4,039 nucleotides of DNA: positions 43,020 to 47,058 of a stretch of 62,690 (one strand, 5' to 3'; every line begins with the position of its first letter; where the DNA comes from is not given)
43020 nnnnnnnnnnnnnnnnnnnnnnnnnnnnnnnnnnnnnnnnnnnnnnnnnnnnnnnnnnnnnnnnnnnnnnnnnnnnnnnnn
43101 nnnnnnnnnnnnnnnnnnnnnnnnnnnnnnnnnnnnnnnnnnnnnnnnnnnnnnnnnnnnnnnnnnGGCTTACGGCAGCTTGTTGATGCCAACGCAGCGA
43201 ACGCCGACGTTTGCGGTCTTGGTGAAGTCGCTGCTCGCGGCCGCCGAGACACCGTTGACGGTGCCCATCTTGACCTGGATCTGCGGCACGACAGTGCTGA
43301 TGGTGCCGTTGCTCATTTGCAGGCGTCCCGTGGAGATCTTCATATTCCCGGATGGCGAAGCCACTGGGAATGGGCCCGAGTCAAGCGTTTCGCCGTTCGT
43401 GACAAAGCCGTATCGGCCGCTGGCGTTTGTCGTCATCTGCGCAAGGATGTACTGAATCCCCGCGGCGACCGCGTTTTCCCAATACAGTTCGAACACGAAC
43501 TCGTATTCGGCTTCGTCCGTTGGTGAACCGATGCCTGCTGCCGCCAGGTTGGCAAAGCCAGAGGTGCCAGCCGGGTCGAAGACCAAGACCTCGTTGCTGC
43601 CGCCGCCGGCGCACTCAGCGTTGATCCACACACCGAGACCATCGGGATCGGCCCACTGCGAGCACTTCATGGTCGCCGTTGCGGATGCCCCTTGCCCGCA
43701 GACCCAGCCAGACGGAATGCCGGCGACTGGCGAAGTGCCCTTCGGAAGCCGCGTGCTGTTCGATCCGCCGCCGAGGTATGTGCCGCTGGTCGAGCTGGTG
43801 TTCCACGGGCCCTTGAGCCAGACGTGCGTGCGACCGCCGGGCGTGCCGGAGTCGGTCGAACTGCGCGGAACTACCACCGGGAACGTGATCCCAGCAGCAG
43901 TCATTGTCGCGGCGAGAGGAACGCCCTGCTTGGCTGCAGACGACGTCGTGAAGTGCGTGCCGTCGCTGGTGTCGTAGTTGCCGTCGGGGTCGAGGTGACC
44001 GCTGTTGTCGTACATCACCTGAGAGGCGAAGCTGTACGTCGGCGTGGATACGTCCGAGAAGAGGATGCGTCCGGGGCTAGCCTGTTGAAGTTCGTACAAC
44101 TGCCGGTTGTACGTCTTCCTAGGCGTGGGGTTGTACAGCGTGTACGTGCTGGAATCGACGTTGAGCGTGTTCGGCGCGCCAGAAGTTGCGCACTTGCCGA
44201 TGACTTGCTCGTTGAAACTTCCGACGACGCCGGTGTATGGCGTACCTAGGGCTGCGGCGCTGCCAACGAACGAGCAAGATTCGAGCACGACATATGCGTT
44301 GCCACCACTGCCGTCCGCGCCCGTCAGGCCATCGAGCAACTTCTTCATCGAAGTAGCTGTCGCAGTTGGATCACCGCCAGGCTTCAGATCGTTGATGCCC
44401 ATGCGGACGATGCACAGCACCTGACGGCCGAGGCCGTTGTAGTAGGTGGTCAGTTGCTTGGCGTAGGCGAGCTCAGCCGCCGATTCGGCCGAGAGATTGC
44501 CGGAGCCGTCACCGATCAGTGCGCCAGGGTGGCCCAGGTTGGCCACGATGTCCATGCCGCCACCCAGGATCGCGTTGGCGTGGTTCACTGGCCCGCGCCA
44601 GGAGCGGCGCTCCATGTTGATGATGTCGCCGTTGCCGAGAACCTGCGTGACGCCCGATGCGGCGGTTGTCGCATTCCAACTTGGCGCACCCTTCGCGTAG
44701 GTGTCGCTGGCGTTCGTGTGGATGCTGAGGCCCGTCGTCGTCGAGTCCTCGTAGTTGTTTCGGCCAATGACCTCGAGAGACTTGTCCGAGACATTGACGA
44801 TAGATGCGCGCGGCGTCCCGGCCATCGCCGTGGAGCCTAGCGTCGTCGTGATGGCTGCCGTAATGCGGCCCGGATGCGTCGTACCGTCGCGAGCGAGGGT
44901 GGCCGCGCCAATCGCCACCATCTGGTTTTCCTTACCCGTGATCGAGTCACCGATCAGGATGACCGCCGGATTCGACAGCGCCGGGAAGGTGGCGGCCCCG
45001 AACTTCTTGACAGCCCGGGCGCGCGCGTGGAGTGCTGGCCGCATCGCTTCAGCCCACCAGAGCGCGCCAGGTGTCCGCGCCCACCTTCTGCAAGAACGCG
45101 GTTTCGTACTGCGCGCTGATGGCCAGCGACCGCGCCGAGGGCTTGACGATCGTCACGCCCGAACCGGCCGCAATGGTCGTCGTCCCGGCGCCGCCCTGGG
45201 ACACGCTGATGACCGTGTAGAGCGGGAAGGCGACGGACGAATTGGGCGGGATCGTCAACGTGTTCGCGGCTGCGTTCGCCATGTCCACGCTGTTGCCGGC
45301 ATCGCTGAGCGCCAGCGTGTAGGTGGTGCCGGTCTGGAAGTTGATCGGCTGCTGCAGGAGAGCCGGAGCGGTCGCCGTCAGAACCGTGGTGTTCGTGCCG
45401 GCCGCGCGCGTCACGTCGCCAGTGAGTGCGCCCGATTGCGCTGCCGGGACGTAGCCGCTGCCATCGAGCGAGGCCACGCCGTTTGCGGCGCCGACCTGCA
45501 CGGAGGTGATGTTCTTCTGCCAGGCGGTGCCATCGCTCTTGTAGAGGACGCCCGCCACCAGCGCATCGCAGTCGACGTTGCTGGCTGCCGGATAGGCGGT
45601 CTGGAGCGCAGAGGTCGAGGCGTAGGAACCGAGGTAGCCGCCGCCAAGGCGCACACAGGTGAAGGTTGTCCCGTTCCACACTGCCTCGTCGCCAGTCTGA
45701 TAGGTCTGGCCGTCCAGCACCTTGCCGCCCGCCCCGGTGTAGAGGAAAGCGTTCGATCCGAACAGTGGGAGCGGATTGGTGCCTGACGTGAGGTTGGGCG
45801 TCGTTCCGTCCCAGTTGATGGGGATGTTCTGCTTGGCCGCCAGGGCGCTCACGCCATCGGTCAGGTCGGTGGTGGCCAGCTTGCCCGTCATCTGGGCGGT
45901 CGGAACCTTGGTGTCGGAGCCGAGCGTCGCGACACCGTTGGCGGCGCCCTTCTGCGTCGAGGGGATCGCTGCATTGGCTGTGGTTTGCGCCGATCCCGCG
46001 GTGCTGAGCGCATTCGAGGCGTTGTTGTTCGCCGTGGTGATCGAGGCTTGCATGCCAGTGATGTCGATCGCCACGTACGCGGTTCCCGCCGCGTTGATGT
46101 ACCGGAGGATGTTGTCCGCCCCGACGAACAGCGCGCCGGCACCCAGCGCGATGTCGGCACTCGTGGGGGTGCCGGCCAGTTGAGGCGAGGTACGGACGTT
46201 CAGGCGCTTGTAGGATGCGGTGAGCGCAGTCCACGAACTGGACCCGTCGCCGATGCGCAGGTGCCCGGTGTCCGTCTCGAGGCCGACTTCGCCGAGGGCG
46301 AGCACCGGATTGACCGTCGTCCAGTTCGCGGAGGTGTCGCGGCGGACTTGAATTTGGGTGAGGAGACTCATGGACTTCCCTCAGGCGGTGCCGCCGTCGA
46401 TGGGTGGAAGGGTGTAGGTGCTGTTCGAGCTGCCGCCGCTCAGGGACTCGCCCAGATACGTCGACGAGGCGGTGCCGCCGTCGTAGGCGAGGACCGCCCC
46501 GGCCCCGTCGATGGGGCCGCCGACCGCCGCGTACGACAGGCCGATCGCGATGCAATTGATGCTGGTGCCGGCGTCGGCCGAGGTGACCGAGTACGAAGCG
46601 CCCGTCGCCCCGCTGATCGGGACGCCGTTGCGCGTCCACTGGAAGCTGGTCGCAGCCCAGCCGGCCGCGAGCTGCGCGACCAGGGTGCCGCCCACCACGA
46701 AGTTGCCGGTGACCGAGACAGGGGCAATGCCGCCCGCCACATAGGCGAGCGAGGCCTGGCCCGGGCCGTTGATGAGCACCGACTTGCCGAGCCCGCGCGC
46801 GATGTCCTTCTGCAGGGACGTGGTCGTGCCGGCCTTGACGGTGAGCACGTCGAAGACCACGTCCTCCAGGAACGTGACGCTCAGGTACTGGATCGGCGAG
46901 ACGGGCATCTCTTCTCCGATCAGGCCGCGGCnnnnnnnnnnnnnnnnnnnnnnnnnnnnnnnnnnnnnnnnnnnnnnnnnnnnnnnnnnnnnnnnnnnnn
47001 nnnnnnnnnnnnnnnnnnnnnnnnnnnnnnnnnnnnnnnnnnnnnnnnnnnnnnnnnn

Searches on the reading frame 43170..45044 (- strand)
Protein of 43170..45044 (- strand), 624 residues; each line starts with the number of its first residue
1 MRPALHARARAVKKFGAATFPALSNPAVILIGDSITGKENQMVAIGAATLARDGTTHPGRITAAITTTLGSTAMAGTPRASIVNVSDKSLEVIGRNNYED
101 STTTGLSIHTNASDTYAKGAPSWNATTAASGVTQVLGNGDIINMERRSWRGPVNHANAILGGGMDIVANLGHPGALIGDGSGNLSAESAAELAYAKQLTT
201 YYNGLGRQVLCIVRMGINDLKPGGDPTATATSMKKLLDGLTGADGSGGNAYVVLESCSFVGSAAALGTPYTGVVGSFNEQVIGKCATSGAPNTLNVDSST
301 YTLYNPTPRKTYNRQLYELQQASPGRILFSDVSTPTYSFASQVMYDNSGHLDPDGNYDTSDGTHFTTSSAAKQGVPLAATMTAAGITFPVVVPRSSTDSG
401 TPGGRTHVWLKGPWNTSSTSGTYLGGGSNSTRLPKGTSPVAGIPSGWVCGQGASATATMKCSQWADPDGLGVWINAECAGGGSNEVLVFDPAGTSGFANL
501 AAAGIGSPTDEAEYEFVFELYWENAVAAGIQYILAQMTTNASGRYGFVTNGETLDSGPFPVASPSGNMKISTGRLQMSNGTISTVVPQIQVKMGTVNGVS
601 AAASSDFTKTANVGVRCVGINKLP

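Call 13: search_protein_families(library=phrogs, proteins=[window:43170-45044:-], max_evalue=0.001)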
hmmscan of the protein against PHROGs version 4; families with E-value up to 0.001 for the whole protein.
window:43170-45044:- (624 aa): 0 families

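Call 14: search_protein_families(library=pfam, proteins=[window:43170-45044:-], max_evalue=0.01)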
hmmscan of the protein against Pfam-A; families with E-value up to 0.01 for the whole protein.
window:43170-45044:- (624 aa): 1 family
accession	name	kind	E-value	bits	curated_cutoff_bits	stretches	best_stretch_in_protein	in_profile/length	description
PF13472.12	Lipase_GDSL_2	-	0.0031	18.5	32.9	1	146-289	16-143/178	GDSL-like Lipase/Acylhydrolase family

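Call 111: search_protein_families(library=padloc, proteins=[window:43170-45044:-], max_evalue=0.01)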
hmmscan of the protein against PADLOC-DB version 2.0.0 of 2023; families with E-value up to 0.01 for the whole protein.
window:43170-45044:- (624 aa): 0 families

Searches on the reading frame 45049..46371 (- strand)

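Call 13: search_protein_families(library=phrogs, proteins=[window:45049-46371:-], max_evalue=0.001)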
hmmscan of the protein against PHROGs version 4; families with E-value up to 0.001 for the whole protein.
window:45049-46371:- (440 aa): 19 families
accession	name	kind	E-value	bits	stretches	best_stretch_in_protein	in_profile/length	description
phrog_21978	-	unknown function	1.2e-15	59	1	332-437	114-213/220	-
phrog_8780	-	tail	2.6e-15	56.7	1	337-435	653-749/755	minor tail protein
phrog_697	-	head and packaging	8.2e-13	47.6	1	6-51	4-49/2079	structural protein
phrog_21510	-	unknown function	8e-12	45.6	1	337-435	450-547/555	-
phrog_31660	-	tail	1.5e-10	42.2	1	5-137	8-137/182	tail fiber protein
phrog_1446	-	tail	2.7e-10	41.1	2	98-161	35-100/251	minor tail protein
phrog_24754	-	tail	1.5e-09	39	1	1-60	1-60/202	tail fiber protein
phrog_19976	-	tail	1.5e-09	38.7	1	7-57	10-64/256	tail assembly protein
phrog_38417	-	other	5e-09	36.8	1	6-53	3-50/312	hyaluronidase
phrog_27786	-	tail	6.9e-09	35.7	1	7-51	7-51/729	tail spike protein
phrog_7389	-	tail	7e-09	35.8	1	97-163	402-461/732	tail fiber protein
phrog_6049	-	tail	4.8e-08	33.9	1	6-51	10-55/337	tail fiber protein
phrog_20194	-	unknown function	8.7e-08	32.5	1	347-437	294-382/495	-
phrog_24580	-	tail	9.4e-07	29.2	1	6-62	3-59/292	tail fiber protein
phrog_19200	-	head and packaging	1.7e-06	28.5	1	7-51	12-56/268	virion structural protein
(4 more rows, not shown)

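Call 14: search_protein_families(library=pfam, proteins=[window:45049-46371:-], max_evalue=0.01)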
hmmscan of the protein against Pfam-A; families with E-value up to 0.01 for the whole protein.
window:45049-46371:- (440 aa): 1 family
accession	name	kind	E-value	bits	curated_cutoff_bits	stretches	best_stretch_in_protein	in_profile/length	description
PF18454.7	Mtd_N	-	1.3e-14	54.3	26.3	1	7-45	1-37/37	Major tropism determinant N-terminal domain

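Call 111: search_protein_families(library=padloc, proteins=[window:45049-46371:-], max_evalue=0.01)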
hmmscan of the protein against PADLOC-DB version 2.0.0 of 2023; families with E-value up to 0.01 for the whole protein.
window:45049-46371:- (440 aa): 0 families

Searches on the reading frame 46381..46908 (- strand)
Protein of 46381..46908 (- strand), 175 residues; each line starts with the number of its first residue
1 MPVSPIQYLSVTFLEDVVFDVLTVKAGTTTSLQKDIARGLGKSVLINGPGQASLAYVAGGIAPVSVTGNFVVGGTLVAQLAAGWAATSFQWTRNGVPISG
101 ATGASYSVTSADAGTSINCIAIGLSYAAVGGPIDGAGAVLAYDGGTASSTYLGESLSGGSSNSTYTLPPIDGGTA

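Call 13: search_protein_families(library=phrogs, proteins=[window:46381-46908:-], max_evalue=0.001)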
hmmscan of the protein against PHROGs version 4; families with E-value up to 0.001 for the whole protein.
window:46381-46908:- (175 aa): 4 families
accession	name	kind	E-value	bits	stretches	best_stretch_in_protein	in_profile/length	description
phrog_4069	-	head and packaging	8.2e-05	23.7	1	75-115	51-94/116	Hoc-like head decoration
phrog_3995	-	tail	0.00011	22.6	1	70-123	220-274/294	tail protein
phrog_2973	-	head and packaging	0.00023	21.7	1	77-116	218-257/310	Hoc-like head decoration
phrog_26223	-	unknown function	0.00081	18.9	1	54-154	439-538/775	-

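Call 14: search_protein_families(library=pfam, proteins=[window:46381-46908:-], max_evalue=0.01)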
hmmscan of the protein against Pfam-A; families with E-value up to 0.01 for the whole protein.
window:46381-46908:- (175 aa): 0 families

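Call 111: search_protein_families(library=padloc, proteins=[window:46381-46908:-], max_evalue=0.01)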
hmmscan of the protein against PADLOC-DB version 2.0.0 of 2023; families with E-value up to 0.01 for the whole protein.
window:46381-46908:- (175 aa): 0 families
